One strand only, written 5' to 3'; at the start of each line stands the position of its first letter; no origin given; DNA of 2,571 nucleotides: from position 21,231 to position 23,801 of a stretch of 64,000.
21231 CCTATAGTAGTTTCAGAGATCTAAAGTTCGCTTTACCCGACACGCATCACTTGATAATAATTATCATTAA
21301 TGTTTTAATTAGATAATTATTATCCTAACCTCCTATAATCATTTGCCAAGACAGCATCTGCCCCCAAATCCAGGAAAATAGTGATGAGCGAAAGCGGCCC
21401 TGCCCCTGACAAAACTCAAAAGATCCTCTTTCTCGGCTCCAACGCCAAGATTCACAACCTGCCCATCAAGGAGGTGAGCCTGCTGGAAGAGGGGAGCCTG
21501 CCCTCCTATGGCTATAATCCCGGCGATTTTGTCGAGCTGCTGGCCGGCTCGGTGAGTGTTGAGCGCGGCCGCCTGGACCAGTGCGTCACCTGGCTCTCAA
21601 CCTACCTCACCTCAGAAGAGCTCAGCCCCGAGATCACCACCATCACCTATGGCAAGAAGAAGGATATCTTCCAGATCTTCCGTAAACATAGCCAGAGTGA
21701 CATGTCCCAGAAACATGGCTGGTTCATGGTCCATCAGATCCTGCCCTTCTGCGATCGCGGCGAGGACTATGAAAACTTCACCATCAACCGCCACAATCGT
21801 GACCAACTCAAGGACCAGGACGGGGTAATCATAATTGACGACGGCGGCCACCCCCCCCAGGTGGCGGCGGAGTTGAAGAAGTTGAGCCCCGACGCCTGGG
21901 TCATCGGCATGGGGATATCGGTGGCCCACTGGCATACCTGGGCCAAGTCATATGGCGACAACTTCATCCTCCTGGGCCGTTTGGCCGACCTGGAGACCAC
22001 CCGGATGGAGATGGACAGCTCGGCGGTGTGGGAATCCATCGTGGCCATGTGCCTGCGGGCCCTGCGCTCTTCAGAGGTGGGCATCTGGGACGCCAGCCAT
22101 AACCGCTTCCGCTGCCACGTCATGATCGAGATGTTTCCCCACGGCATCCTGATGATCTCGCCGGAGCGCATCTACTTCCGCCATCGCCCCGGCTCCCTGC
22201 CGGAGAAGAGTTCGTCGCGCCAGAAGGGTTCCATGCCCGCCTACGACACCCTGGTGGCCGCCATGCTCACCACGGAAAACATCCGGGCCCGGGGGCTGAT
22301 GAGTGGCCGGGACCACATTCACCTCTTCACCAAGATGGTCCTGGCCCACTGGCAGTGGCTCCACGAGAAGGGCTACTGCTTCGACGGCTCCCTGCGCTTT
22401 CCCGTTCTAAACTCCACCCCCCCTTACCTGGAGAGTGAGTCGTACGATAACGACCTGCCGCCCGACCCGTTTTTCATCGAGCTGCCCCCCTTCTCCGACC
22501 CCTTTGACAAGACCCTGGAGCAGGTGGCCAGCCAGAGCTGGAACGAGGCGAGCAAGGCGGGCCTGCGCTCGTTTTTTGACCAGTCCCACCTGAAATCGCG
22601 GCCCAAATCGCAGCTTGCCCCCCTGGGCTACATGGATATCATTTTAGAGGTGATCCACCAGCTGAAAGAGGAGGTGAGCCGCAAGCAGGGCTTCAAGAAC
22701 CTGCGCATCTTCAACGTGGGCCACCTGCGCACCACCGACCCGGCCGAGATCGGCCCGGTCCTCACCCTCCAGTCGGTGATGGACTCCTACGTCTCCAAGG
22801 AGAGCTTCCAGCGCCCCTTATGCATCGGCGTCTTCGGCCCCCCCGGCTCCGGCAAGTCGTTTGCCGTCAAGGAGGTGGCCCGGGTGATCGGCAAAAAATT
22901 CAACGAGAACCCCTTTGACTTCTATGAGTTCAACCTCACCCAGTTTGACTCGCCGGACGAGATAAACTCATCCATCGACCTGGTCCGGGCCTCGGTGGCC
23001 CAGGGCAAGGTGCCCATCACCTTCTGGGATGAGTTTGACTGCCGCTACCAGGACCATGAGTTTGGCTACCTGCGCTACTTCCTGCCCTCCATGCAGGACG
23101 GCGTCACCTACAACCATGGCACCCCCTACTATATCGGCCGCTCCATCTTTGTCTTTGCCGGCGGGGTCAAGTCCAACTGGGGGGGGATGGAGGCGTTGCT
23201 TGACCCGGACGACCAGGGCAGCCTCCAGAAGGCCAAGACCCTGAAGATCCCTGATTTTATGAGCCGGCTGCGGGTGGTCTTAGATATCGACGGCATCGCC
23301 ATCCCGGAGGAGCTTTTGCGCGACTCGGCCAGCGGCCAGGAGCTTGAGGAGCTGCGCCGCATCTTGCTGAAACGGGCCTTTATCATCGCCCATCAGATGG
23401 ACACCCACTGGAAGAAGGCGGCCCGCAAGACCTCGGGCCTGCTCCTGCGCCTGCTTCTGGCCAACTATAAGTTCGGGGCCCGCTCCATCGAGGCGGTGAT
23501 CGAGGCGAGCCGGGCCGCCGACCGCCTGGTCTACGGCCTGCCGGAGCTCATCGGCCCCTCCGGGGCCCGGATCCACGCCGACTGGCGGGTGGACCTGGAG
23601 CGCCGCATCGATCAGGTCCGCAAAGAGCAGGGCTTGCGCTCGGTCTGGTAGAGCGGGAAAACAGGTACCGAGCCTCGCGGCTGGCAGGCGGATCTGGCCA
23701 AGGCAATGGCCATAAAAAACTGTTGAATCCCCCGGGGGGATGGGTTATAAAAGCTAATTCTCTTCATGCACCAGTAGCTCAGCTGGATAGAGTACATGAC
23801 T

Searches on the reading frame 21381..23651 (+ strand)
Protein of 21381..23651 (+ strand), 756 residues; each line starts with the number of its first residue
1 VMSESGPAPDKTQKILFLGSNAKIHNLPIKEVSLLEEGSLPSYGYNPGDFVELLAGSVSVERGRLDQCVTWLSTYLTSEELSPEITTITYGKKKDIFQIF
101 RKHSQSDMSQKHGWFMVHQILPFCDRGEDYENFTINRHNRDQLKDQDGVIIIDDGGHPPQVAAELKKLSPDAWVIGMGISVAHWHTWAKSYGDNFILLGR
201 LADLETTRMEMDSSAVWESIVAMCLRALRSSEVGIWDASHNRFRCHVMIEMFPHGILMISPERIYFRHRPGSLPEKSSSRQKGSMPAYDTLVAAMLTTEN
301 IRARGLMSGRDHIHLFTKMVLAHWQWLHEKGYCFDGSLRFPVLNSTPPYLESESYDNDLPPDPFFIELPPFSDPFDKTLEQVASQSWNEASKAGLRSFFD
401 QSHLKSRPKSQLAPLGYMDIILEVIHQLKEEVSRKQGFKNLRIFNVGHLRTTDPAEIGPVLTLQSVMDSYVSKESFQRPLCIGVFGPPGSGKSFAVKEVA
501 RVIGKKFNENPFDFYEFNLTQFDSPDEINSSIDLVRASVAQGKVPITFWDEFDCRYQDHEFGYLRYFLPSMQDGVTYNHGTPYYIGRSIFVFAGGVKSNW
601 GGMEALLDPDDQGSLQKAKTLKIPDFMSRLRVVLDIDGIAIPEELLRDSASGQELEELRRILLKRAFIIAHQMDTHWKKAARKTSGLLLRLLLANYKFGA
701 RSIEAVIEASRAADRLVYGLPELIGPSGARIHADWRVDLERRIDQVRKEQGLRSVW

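Call 5: search_protein_families(library=pfam, proteins=[window:21381-23651:+])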
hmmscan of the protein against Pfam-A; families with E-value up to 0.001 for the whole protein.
window:21381-23651:+ (756 aa): 2 families
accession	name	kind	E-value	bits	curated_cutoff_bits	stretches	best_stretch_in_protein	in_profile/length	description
PF00004.35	AAA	-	0.00017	22.4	21.2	1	484-554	3-68/131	ATPase family associated with various cellular activities (AAA)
PF20030.5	bpMoxR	-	0.00053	19.5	27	1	484-537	36-82/205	MoxR domain in the MoxR-vWA-beta-propeller ternary systems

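Call 8: search_protein_families(library=padloc, proteins=[window:21381-23651:+], max_evalue=0.01)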
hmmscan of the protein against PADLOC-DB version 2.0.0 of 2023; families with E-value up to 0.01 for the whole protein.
window:21381-23651:+ (756 aa): 0 families

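Call 9: search_protein_families(library=ncbifam, proteins=[window:21381-23651:+], max_evalue=0.01)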
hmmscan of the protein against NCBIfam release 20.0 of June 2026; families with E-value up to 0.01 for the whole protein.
window:21381-23651:+ (756 aa): 0 families

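Call 10: find_homologous_proteins(query=window:21384-23648:+)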
Query window:21384-23648:+ (755 aa): 344 proteins with E <= 0.001 among 8000 candidates; the best 120 are listed.
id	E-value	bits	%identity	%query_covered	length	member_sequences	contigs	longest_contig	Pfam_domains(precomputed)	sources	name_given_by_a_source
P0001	0.0e+0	1358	78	100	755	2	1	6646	-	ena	-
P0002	0.0e+0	1331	77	100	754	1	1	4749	-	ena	-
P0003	0.0e+0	1305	74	100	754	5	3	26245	-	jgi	jgi:hypothetical protein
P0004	0.0e+0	1297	75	99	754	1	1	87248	-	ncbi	-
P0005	0.0e+0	1295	74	99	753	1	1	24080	-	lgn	-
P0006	0.0e+0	1288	74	99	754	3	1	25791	-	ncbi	-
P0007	0.0e+0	1281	73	99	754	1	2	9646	PF20030.6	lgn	-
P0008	0.0e+0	1279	73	100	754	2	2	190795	-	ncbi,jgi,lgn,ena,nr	ncbi:MAG: ATPase [Desulfobulbaceae bacterium]|nr:MAG: ATPase [Desulfobulbaceae bacterium]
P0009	0.0e+0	1279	74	99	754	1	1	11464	-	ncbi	-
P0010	0.0e+0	1277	74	99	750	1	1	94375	-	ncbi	-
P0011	0.0e+0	1274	74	100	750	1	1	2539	-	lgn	-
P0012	0.0e+0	1271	73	99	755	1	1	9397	-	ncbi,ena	-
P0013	0.0e+0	1268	74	99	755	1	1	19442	PF20030.6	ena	-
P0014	0.0e+0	1268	73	99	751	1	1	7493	PF20030.6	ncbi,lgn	-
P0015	0.0e+0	1263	73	99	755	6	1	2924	PF00004.36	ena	-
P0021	0.0e+0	1250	73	99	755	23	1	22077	PF20030.6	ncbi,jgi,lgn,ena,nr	ncbi:MAG: ATPase [Desulfobulbaceae bacterium]|nr:ATPase [Desulfobulbaceae bacterium]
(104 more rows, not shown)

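Call 12: find_related_loci(query=A1, collection=genome_contigs, flank=6000)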
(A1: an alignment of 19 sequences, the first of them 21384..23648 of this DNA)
Query A1 (755 aa) in genome_contigs; peptide patterns used: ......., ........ (x = any residue, [..] = any of these).
262 stretches matched a pattern; 235 encode a relative of the query (tblastn E <= 1e-3); the best 80 are kept; 80 distinct loci.
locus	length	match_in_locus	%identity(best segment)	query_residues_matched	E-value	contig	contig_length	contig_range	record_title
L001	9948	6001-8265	78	1-755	0e+0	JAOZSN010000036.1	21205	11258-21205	MAG: Deltaproteobacteria bacterium isolate GMC6.metabat2.200 GMC6_1840_length_21205_cov_6.890875, whole genome shotgun s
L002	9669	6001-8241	75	9-755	0e+0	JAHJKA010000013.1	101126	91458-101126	MAG: Proteobacteria bacterium isolate Modern_marine_rock_biofilm.mb.62 Modern_marine_rock.mb.62_k141_106738, whole genom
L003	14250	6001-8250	74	6-755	0e+0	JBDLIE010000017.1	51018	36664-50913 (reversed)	MAG: Thermodesulfobacteriota bacterium isolate MAG014 MAG014_17, whole genome shotgun sequence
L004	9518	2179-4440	74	1-755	0e+0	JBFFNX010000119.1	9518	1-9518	MAG: Desulfurivibrionaceae bacterium isolate Mix_mud18.2022.04.88 k141_54746_length_9518_cov_20.0623, whole genome shotg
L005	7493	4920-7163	73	10-755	0e+0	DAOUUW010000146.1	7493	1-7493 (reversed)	MAG TPA_asm: Deltaproteobacteria bacterium isolate CSMAG_833 CSMAG_833_k141_1654673_length_7493_cov_49.5715, whole genom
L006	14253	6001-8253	74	9-755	0e+0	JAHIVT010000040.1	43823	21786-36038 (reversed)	MAG: Proteobacteria bacterium isolate MM_PC_MetaG.mb.92 MM_PC_MetaG.mb.92_k141_280659, whole genome shotgun sequence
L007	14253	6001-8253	73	9-755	0e+0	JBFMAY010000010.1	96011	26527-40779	MAG: Thermodesulfobacteriota bacterium isolate MAG150 MAG150_10, whole genome shotgun sequence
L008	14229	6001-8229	74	11-755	0e+0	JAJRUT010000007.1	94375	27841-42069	MAG: Deltaproteobacteria bacterium isolate Dive96_bin10.216 k141_371056, whole genome shotgun sequence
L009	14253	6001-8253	73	9-755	0e+0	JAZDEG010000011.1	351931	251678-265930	MAG: Pseudomonadota bacterium isolate MEGAHIT-group-0.128 k141_10793371, whole genome shotgun sequence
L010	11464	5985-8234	74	7-755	0e+0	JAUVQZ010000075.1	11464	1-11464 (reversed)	MAG: Pseudomonadota bacterium isolate CSMAG_701 CSMAG_701_k127_24330361_length_11464_cov_16.0000, whole genome shotgun s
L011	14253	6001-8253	73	9-755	0e+0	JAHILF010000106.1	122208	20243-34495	MAG: Proteobacteria bacterium isolate KR13_N2.mb.116 KR13_N2.mb.116_k141_224990, whole genome shotgun sequence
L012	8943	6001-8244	73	12-755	0e+0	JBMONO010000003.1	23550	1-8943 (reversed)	MAG: Thermodesulfobacteriota bacterium isolate Betzabe_MAG078 MAG078_3, whole genome shotgun sequence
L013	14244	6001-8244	73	12-755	0e+0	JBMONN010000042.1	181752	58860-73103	MAG: Thermodesulfobacteriota bacterium isolate Betzabe_MAG077 MAG077_42, whole genome shotgun sequence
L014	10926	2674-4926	73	9-755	0e+0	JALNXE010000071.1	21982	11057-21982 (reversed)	MAG: Desulfobulbaceae bacterium isolate SO_2016_LW3 bin 20 scaffold03397_LW162_2016, whole genome shotgun sequence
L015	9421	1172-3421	72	9-755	0e+0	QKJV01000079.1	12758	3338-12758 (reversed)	MAG: Desulfobulbaceae bacterium isolate SZUA-615 scaffold_16027, whole genome shotgun sequence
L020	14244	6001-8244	72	9-755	0e+0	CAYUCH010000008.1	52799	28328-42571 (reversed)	MAG TPA_asm: uncultured Desulfobulbia bacterium isolate SRP077602_co5_539 genome assembly, contig: NODE_2958_length_5279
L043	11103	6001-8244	64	12-755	0e+0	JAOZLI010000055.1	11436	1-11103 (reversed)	MAG: Desulfocapsa sp. isolate GMC10.maxbin2.049_sub NODE_4743_length_11436_cov_36.587998, whole genome shotgun sequence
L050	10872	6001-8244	64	12-755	0e+0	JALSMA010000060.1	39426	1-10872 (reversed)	MAG: Desulfobulbaceae bacterium isolate 355-202_metabat2_scaf2bin.066 355-202_scaffold_547_c1, whole genome shotgun sequ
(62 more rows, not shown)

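Call 22: search_protein_families(library=pfam, proteins=[L043:2198-2668:+, L043:2602-2883:+, L043:2976-4508:+, L043:4510-5658:+, L043:952-1860:+, L050:2318-2752:+, L050:2805-3038:+, L050:3054-4586:+, L014:9396-9926:+, L014:6665-9160:+], max_evalue=0.001)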
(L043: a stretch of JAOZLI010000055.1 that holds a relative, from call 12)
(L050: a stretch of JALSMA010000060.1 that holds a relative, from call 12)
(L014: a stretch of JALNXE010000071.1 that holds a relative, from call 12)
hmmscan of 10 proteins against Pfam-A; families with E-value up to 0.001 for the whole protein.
L043:2198-2668:+ (156 aa): 1 family
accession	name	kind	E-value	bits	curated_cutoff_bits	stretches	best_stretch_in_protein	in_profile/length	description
PF02082.26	Rrf2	-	2.4e-34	118.8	30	1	3-132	1-131/132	Iron-dependent Transcriptional regulator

L043:2602-2883:+ (93 aa): 1 family
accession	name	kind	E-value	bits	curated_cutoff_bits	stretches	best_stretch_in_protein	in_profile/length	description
PF14899.11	DUF4492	-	7.3e-31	106.3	27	1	28-89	2-63/63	Domain of unknown function (DUF4492)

L043:2976-4508:+ (510 aa): 1 family
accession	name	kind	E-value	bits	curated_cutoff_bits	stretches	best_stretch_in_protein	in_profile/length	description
PF01654.22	Cyt_bd_oxida_I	-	7e-157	522.7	26.2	1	11-507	1-418/418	Cytochrome bd terminal oxidase subunit I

L043:4510-5658:+ (382 aa): 1 family
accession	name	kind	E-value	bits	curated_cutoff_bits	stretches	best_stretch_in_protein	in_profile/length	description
PF02322.20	Cyt_bd_oxida_II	-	5.3e-64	216.9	35.6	1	10-366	1-302/302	Cytochrome bd terminal oxidase subunit II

L043:952-1860:+ (302 aa): 2 families
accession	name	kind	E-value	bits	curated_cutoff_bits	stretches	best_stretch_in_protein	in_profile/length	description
PF08668.18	HDOD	-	1.2e-51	175.5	22.9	1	24-216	3-195/196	HDOD domain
PF01966.28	HD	-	5.6e-10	40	22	1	117-247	1-114/116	HD domain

L050:2318-2752:+ (144 aa): 1 family
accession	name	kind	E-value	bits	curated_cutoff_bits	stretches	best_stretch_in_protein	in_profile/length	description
PF02082.26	Rrf2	-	1.5e-33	116.2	30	1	3-132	1-131/132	Iron-dependent Transcriptional regulator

L050:2805-3038:+ (77 aa): 1 family
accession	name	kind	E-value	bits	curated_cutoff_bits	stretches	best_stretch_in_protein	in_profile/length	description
PF14899.11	DUF4492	-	1.2e-32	112.1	27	1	8-69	2-63/63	Domain of unknown function (DUF4492)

L050:3054-4586:+ (510 aa): 1 family
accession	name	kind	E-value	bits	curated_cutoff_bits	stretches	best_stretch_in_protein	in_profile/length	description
PF01654.22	Cyt_bd_oxida_I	-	1.2e-160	535.1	26.2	1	11-507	1-418/418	Cytochrome bd terminal oxidase subunit I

L014:9396-9926:+ (176 aa): 1 family
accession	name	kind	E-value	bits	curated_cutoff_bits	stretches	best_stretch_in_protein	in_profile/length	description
PF22522.2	DUF6998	-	0.00012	22.5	27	1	76-148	25-92/136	Family of unknown function (DUF6998)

L014:6665-9160:+ (831 aa): 3 families
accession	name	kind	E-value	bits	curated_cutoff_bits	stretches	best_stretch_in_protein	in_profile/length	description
PF13646.12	HEAT_2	-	9.3e-11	42.3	27.7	0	451-513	2-66/88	HEAT repeats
PF13271.11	DUF4062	-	5e-09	36.7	24.7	1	10-101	2-81/82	Domain of unknown function (DUF4062)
PF02985.28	HEAT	-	2.9e-05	24.3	23.5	0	485-508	7-30/31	HEAT repeat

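Call 32: find_homologous_proteins(query=L020:5441-5821:+, max_evalue=0.00001)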
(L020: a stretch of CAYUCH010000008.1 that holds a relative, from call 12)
Query L020:5441-5821:+ (127 aa): 4277 proteins with E <= 0.00001 among 4288 candidates; the best 120 are listed.
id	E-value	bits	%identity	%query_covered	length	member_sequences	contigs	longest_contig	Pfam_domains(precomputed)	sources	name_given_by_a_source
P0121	2.0e-79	281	100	100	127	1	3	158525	PF01475.26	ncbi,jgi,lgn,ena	-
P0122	1.6e-58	214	74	100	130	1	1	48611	PF01475.26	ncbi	-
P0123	1.9e-56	207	71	99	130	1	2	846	PF01475.26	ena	-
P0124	6.4e-54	199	67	100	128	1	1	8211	PF01475.26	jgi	jgi:Fur family transcriptional regulator, ferric uptake regulator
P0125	2.1e-48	181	62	96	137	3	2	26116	PF01475.26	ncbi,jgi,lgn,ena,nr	ncbi:MAG: transcriptional repressor [Desulfobulbaceae bacterium]|nr:MAG: transcriptional repressor [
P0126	5.1e-48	180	63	96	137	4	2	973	PF01475.26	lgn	-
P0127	7.3e-48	179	62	96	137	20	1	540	PF01475.26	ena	-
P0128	2.3e-47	178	63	96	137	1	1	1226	PF01475.26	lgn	-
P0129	2.3e-47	178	61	98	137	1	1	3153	PF01475.26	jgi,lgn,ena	-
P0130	6.2e-47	176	62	96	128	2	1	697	PF01475.26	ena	-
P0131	9.4e-47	176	61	95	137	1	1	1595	PF01475.26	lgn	-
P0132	1.3e-46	175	58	98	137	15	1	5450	PF01475.26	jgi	jgi:Fur family ferric uptake transcriptional regulator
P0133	6.7e-46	173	58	96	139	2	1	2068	PF01475.26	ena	-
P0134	7.0e-46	173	62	96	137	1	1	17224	PF01475.26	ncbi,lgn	-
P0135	9.6e-46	173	61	95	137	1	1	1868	PF01475.26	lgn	-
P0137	2.4e-45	171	59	96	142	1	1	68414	PF01475.26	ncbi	-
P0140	4.8e-45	170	60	95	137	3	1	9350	PF01475.26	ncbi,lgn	-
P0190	4.7e-42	161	58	96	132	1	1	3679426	PF01475.26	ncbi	ncbi:Fur family transcriptional regulator [Thiovibrio sp. JS02]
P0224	3.3e-41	158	58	99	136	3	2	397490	PF01475.26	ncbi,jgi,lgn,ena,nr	ncbi:MAG: transcriptional repressor [Desulfobulbaceae bacterium DB1]|nr:MAG: transcriptional repress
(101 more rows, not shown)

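Call 33: find_encoding_contigs(protein=P0122, flank=6000, max_places=2)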
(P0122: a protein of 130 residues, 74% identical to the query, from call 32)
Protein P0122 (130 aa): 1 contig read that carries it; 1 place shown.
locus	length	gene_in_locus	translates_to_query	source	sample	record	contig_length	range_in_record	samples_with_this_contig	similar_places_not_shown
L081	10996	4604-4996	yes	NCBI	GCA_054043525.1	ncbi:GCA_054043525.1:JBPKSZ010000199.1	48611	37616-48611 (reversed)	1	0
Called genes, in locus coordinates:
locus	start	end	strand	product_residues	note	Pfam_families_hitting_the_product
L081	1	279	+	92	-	?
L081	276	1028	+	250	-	PF07505:DUF5131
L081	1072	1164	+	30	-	-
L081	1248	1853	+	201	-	PF00881:Nitroreductase, PF14512:TM1586_NiRdase (faint)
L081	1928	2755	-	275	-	PF00950:ABC-3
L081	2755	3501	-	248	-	PF02463:SMC_N (faint), PF00005:ABC_tran, PF13304:AAA_21 (weak)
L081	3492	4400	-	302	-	PF01297:ZnuA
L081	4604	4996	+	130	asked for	PF01475:FUR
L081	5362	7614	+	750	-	-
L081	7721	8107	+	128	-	-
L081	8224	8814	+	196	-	PF03692:CxxCxxCC (weak)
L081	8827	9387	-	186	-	-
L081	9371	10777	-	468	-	PF01235:Na_Ala_symp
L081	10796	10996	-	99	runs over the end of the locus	-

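Call 34: find_encoding_contigs(protein=P0125, flank=6000, max_places=2)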
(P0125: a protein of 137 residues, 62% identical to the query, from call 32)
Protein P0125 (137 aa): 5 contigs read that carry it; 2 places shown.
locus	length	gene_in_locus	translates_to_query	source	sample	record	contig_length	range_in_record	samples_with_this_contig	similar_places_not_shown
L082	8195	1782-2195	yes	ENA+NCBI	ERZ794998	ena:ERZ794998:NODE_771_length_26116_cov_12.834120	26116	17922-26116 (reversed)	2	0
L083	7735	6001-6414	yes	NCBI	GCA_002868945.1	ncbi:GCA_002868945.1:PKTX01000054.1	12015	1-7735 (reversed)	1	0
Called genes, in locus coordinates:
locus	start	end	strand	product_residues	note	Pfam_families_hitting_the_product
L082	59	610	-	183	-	-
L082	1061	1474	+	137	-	-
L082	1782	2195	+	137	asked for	PF01475:FUR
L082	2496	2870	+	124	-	PF06397:Desulfoferrod_N, PF01880:Desulfoferrodox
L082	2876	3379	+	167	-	PF00210:Ferritin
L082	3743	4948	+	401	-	PF00753:Lactamase_B (weak), PF19583:ODP, PF00258:Flavodoxin_1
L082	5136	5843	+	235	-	-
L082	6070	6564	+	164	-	-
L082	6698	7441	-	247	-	PF00037:Fer4 (faint), PF12837:Fer4_6 (weak), PF12838:Fer4_7 (faint), PF13237:Fer4_10, PF14697:Fer4_21 (weak), PF13187:Fer4_9 (faint), PF27217:AF_0155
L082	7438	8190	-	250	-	PF01966:HD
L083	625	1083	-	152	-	PF00581:Rhodanese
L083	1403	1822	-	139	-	-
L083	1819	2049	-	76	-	PF13192:Thioredoxin_3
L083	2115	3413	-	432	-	PF03773:ArsP_1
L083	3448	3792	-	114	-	PF12840:HTH_20, PF01022:HTH_5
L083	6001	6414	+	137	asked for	PF01475:FUR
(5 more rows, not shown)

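Call 36: search_solved_structures(query=L020:5441-5821:+, max_evalue=0.00001, show_alignments=2)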
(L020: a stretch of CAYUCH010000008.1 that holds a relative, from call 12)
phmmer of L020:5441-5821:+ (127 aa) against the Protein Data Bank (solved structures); distinct sequences matched with E-value up to 0.00001: 20.
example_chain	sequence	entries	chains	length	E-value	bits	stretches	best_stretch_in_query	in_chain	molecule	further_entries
2fe3_A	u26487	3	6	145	1.7e-26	95.9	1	6-126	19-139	Peroxide operon regulator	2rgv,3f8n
4i7h_A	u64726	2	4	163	6.9e-19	71.3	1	2-127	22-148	peroxide stress sensing regulator | Peroxide stress regulator PerR, FUR family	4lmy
6dk4_A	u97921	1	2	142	1.3e-17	67.2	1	5-126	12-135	Ferric uptake regulation protein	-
9ire_A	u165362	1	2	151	7.2e-16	61.6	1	6-127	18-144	Ferric uptake regulation protein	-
6d57_A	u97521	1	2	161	9e-14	54.8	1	6-126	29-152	Ferric uptake regulation protein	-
4ets_A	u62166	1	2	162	9.2e-14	54.8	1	6-126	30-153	Ferric uptake regulation protein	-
4ray_A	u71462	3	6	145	1e-12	51.4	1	3-122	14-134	DNA-binding transcriptional dual regulator of siderophore biosynthesis and transport(Fur f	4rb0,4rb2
5fd5_A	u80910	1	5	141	3e-12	49.9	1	3-122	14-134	Ferric uptake regulation protein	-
5fd6_A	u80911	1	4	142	3.1e-12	49.9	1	3-122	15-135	Ferric uptake regulation protein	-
4raz_A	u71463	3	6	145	4.6e-12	49.3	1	3-122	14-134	DNA-binding transcriptional dual regulator of siderophore biosynthesis and transport(Fur f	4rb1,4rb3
3mwm_A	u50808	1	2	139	5.5e-12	49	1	5-126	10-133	Putative metal uptake regulation protein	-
3eyy_A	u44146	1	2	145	6.6e-12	48.8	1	2-126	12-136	Putative iron uptake regulatory protein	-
7vo0_G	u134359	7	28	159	7.7e-12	48.6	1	5-126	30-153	Putative metal uptake regulation protein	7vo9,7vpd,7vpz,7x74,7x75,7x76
2o03_A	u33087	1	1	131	5e-10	42.7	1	6-127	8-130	probable Zinc uptake regulation protein FurB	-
5nl9_A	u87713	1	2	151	1.6e-08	37.9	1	10-95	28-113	Transcriptional regulator (FUR family)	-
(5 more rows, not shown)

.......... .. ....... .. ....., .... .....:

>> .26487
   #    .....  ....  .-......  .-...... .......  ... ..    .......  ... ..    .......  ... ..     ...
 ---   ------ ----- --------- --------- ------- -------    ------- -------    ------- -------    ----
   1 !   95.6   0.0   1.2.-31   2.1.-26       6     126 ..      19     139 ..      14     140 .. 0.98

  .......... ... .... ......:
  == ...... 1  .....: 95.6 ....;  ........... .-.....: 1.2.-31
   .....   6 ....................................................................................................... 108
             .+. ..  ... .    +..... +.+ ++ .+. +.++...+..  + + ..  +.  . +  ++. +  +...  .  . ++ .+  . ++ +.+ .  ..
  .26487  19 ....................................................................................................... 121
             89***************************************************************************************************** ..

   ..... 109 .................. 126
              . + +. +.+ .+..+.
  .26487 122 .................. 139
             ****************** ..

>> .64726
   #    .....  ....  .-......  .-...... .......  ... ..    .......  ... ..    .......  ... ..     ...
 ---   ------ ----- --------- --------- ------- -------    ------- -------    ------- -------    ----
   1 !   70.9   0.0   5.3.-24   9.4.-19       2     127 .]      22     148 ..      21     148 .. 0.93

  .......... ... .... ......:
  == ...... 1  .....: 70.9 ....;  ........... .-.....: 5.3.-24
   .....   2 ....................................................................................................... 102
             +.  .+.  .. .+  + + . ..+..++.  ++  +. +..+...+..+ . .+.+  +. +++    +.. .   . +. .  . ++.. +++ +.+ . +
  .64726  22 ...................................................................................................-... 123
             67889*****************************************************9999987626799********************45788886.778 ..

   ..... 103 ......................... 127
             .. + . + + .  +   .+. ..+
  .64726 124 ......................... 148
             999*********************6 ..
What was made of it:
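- On Fur box / iron-responsive Fur regulon: They are closest to PerR (call 36).
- On PerR operator / peroxide-stress regulon: The best solved relative is 2FE3 PerR (call 36).
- The best solved relative is B. subtilis PerR 2FE3 (96 bits), against Fur at 67 bits or less and Zur at 49 or less (call 36). The L020 protein scores 96 bits to PerR against 43-49 bits to solved Zur proteins (call 36).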
